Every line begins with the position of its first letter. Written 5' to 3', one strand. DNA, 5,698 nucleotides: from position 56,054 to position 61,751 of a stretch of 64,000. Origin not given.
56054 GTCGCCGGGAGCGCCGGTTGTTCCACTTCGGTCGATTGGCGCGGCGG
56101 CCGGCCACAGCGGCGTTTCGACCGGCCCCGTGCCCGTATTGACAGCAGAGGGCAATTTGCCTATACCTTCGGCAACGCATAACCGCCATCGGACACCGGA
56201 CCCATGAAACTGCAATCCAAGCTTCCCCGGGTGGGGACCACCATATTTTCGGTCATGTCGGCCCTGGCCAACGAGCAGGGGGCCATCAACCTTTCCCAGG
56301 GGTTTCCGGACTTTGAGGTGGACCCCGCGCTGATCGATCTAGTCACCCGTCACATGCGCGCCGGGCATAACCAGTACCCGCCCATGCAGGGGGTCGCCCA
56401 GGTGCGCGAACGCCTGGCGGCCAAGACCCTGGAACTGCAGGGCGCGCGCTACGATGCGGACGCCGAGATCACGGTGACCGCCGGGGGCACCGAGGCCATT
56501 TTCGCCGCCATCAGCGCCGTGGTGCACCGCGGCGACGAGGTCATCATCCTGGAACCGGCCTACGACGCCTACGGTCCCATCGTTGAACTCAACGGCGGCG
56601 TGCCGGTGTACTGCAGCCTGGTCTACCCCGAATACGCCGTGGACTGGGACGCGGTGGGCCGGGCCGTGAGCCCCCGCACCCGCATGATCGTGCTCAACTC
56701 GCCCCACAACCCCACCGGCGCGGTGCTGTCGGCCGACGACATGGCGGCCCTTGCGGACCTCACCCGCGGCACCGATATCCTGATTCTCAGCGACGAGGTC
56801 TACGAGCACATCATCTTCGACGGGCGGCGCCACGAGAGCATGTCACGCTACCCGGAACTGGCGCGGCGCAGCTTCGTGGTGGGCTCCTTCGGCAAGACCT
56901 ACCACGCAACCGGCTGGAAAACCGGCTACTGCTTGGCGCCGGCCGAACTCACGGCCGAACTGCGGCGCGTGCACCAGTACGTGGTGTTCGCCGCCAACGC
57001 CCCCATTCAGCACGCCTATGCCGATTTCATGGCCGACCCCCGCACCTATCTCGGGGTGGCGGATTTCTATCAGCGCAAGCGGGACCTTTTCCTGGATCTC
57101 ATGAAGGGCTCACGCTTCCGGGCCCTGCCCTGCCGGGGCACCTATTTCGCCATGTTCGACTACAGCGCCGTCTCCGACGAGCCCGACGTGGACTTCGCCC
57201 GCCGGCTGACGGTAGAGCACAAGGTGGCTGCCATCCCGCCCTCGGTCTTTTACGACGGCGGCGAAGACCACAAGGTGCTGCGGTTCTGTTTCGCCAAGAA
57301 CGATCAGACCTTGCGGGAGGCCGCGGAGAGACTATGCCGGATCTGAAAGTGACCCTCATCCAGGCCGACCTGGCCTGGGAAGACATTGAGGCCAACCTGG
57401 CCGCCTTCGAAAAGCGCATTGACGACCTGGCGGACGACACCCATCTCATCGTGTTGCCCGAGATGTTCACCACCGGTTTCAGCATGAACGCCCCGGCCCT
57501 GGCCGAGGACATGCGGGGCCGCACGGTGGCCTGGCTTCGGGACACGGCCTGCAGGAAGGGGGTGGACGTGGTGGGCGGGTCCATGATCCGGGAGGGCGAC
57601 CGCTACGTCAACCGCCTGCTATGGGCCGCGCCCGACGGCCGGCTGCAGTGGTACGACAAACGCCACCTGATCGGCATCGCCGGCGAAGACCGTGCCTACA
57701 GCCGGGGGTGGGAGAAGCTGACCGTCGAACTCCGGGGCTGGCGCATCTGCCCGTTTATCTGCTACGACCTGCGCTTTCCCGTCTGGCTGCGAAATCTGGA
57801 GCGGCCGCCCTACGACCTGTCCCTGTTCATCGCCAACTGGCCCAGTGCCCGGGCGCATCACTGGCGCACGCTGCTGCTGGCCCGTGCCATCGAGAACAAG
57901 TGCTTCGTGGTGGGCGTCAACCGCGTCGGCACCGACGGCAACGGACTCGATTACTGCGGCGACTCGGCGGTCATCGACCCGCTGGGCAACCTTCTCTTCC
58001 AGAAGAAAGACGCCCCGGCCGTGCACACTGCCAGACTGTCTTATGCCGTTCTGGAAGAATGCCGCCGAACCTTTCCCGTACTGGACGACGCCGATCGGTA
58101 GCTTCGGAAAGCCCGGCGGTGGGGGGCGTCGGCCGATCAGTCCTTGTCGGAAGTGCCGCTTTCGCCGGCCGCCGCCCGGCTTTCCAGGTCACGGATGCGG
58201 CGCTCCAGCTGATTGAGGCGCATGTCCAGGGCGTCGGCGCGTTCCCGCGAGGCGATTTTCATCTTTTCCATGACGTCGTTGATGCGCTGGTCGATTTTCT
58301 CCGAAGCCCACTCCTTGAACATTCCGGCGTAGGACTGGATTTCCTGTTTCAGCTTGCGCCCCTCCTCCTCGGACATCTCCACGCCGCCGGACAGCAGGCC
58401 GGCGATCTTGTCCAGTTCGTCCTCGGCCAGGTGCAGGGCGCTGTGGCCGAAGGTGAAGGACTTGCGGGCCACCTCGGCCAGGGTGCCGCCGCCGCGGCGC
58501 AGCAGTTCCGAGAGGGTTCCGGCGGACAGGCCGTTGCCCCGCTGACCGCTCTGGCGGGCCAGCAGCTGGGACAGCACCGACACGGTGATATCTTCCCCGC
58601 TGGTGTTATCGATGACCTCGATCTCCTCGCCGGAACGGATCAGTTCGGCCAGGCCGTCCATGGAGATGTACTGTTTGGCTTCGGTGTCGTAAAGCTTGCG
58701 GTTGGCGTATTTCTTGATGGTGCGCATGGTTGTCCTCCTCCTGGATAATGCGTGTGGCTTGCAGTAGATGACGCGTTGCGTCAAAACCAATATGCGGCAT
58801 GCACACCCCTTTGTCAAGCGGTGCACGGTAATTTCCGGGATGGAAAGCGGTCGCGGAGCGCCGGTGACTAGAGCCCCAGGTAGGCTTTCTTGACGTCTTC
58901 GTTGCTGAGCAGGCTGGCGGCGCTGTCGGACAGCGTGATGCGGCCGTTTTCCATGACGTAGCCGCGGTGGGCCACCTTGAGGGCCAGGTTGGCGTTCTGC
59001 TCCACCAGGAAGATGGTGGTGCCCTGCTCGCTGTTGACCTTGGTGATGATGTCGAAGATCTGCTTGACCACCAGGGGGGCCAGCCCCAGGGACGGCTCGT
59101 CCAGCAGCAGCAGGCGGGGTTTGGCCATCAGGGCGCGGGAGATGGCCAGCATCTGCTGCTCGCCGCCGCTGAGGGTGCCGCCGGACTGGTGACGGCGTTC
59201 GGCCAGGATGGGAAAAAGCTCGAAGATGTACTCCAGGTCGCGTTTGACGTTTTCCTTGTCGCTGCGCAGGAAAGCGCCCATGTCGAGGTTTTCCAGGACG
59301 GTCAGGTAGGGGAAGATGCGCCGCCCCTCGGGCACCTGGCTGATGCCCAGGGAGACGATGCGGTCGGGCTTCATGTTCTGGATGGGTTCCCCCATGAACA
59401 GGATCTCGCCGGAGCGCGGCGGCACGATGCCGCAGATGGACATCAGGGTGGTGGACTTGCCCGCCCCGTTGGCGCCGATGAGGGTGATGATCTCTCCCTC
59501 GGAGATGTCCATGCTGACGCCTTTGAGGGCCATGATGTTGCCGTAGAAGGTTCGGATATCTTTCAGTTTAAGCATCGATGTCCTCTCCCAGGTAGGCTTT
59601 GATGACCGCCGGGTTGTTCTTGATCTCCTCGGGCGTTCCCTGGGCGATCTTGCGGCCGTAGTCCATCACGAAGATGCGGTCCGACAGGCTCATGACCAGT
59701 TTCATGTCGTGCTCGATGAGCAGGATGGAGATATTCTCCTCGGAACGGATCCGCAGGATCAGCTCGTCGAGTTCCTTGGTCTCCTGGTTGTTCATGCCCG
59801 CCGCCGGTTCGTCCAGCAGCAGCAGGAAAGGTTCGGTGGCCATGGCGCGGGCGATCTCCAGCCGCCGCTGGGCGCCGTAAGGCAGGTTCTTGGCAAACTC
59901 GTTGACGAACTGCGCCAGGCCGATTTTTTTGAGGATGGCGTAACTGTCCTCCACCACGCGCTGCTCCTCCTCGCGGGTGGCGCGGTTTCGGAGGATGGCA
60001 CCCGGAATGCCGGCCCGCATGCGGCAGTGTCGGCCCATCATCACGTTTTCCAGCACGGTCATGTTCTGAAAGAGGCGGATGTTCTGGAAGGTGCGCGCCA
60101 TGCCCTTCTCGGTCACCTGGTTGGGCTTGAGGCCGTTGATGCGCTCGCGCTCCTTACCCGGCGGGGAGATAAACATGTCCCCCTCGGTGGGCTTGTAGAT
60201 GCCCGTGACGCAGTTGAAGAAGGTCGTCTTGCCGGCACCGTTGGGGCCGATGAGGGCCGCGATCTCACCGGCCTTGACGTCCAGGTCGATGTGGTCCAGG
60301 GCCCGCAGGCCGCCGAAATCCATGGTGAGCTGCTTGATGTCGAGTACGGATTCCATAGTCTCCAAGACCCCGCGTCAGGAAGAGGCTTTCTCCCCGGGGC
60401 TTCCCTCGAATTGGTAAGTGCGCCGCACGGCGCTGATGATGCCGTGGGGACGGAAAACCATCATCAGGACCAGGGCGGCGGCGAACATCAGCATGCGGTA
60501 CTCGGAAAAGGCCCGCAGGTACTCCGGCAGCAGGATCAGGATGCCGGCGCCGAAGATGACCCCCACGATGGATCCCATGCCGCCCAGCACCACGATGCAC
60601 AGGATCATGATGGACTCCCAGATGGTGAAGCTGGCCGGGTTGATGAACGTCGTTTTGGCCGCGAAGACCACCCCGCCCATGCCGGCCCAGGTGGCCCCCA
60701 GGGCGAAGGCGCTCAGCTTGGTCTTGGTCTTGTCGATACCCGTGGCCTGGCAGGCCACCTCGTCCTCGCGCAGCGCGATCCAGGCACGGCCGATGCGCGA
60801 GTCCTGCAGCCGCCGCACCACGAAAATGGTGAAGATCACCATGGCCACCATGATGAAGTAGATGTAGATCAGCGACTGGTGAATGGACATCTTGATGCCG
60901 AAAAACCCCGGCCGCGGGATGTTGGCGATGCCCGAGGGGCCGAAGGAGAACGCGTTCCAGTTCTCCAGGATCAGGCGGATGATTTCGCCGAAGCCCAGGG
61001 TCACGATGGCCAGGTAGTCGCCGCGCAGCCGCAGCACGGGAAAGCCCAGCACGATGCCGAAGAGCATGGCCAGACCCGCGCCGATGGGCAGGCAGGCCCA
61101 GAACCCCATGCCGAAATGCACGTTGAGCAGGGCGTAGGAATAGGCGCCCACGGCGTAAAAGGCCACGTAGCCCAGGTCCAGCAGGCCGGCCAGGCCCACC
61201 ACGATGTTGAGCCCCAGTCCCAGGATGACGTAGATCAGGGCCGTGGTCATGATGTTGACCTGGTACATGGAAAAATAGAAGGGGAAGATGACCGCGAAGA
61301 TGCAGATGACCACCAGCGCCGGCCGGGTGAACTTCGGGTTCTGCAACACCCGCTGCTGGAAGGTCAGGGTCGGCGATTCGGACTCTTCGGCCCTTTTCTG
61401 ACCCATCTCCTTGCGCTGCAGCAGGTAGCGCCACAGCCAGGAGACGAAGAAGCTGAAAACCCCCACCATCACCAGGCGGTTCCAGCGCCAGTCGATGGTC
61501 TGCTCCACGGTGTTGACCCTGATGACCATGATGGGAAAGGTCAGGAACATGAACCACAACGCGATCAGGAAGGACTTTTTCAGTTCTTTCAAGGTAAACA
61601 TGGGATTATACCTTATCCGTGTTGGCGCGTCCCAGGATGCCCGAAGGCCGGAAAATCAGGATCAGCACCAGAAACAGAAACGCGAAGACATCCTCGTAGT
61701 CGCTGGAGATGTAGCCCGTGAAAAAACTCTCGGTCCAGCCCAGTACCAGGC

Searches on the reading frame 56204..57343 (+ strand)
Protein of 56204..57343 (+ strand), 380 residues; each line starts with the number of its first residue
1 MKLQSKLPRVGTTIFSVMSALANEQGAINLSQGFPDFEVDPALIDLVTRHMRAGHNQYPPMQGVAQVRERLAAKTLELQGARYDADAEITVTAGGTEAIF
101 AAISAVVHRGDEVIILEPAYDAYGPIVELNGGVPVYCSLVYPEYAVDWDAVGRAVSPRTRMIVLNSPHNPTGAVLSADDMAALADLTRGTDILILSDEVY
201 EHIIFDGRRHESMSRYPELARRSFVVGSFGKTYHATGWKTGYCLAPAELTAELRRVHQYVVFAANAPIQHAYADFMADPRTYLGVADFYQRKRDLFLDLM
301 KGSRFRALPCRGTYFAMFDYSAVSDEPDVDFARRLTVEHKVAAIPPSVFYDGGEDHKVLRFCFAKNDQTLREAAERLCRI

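Call 40: search_protein_families(library=pfam, proteins=[window:56204-57343:+], max_evalue=0.00001)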
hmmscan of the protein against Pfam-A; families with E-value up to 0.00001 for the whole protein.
window:56204-57343:+ (380 aa): 4 families
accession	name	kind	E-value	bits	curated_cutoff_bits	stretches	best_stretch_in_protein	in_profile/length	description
PF00155.27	Aminotran_1_2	-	2.6e-53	181.9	19.7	1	28-377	4-361/361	Aminotransferase class I and II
PF01041.23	DegT_DnrJ_EryC1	-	1.1e-07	31.8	19.8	1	80-197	33-145/360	DegT/DnrJ/EryC1/StrS aminotransferase family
PF01053.26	Cys_Met_Meta_PP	-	9.4e-07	28.1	27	1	76-199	57-175/381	Cys/Met metabolism PLP-dependent enzyme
PF00266.25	Aminotran_5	-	3.5e-06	26.7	21.5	1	85-197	60-175/371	Aminotransferase class-V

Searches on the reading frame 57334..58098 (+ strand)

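Call 40: search_protein_families(library=pfam, proteins=[window:57334-58098:+], max_evalue=0.00001)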
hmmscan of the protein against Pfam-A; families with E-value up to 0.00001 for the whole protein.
window:57334-58098:+ (255 aa): 1 family
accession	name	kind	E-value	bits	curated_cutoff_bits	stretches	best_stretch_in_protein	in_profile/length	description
PF00795.27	CN_hydrolase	-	2.2e-35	122.7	23.2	1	5-244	1-255/256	Carbon-nitrogen hydrolase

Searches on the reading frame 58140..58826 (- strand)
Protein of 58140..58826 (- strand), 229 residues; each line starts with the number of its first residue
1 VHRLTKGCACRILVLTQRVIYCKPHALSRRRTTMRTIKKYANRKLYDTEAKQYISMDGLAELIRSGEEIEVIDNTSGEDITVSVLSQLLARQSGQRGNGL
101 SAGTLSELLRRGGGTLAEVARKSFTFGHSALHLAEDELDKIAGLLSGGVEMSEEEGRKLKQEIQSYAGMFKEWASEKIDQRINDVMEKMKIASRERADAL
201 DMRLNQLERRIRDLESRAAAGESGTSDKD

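Call 40: search_protein_families(library=pfam, proteins=[window:58140-58826:-], max_evalue=0.00001)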
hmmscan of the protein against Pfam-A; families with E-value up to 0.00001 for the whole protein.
window:58140-58826:- (229 aa): 1 family
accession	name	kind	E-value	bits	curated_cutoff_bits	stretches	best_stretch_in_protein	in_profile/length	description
PF07879.16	PHB_acc_N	-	1.9e-23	82.8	25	1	36-93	1-58/61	PHB/PHA accumulation regulator DNA-binding domain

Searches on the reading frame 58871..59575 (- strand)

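Call 71: search_protein_families(library=pfam, proteins=[window:58871-59575:-], max_evalue=0.00001)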
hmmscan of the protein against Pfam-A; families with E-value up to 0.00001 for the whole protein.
window:58871-59575:- (235 aa): 2 families
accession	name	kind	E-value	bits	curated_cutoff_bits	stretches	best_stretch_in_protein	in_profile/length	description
PF00005.33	ABC_tran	-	2.2e-32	113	25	1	17-162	1-136/137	ABC transporter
PF13304.12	AAA_21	-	1.1e-09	39.3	27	0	135-190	238-295/304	AAA domain, putative AbiEii toxin, Type IV TA system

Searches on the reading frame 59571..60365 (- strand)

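Call 71: search_protein_families(library=pfam, proteins=[window:59571-60365:-], max_evalue=0.00001)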
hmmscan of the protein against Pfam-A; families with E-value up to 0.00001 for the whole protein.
window:59571-60365:- (265 aa): 2 families
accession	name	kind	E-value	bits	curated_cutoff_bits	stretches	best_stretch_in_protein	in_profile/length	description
PF00005.33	ABC_tran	-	5.9e-29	101.9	25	1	23-188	1-136/137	ABC transporter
PF12399.14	BCA_ABC_TP_C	-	3.4e-14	52.5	25.5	1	238-262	1-25/27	Branched-chain amino acid ATP-binding cassette transporter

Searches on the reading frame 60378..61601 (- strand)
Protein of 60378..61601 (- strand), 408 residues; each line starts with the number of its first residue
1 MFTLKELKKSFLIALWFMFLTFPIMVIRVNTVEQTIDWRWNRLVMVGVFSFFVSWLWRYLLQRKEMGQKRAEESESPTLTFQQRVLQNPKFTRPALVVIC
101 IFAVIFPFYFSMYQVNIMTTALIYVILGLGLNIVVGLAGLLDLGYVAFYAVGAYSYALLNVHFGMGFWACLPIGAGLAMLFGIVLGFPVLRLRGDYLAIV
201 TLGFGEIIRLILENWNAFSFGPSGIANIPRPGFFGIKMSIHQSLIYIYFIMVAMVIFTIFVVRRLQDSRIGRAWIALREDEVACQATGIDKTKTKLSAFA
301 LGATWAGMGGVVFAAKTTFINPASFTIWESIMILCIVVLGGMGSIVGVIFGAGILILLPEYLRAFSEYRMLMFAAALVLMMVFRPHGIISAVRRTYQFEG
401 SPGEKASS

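Call 71: search_protein_families(library=pfam, proteins=[window:60378-61601:-], max_evalue=0.00001)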
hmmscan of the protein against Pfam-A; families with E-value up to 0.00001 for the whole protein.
window:60378-61601:- (408 aa): 1 family
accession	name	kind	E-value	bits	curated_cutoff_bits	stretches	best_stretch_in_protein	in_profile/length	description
PF02653.21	BPD_transp_2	-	1.8e-50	172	26.8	1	115-381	3-269/269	Branched-chain amino acid transport system / permease component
